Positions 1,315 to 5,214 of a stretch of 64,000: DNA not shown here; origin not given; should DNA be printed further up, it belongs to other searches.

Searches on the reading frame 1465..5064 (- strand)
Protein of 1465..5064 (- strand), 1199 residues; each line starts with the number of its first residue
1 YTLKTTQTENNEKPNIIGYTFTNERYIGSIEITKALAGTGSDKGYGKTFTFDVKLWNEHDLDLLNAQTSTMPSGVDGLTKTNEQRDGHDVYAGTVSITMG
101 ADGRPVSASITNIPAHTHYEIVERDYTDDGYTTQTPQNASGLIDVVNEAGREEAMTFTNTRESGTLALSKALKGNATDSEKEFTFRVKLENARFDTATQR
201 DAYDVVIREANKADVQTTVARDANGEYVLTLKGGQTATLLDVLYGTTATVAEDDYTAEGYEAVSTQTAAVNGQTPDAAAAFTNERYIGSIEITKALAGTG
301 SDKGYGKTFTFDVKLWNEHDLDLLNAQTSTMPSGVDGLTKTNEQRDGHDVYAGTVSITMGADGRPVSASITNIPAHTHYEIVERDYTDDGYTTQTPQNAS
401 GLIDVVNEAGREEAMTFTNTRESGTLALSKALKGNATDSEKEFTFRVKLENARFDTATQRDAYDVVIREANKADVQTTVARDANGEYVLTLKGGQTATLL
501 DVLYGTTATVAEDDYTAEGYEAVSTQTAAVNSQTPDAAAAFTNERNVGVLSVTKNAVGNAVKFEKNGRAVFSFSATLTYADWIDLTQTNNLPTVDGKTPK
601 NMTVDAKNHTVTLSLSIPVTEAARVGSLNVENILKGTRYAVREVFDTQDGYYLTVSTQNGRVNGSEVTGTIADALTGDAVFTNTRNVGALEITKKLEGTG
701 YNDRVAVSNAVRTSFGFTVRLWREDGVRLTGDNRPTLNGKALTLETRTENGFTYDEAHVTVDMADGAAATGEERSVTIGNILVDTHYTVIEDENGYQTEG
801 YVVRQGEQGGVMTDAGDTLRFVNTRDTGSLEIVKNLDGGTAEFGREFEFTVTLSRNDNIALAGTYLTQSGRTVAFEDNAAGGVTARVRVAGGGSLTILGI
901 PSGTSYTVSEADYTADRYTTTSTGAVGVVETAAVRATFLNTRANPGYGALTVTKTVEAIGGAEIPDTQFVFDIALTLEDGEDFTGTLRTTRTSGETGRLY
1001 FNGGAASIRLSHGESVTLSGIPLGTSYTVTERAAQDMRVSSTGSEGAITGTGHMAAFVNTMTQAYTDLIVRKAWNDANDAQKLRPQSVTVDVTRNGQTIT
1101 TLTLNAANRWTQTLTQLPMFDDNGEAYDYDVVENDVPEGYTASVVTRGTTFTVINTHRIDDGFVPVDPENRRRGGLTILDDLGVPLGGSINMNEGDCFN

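Call 47: search_protein_families(library=pfam, proteins=[window:1465-5064:-], max_evalue=0.001)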
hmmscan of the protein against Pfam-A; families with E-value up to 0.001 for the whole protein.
window:1465-5064:- (1199 aa): 3 families
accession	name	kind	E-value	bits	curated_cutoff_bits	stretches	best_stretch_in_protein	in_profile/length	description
PF24547.1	DUF7601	-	5.5e-115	378.8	27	8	948-1060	1-115/116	Domain of unknown function (DUF7601)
PF19407.5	DUF5979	-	8.4e-53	177.8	25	4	950-1043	1-79/104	Domain of unknown function (DUF5979)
PF05738.19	Cna_B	-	2e-21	76.7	22.3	1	1070-1156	3-87/87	Cna protein B-type domain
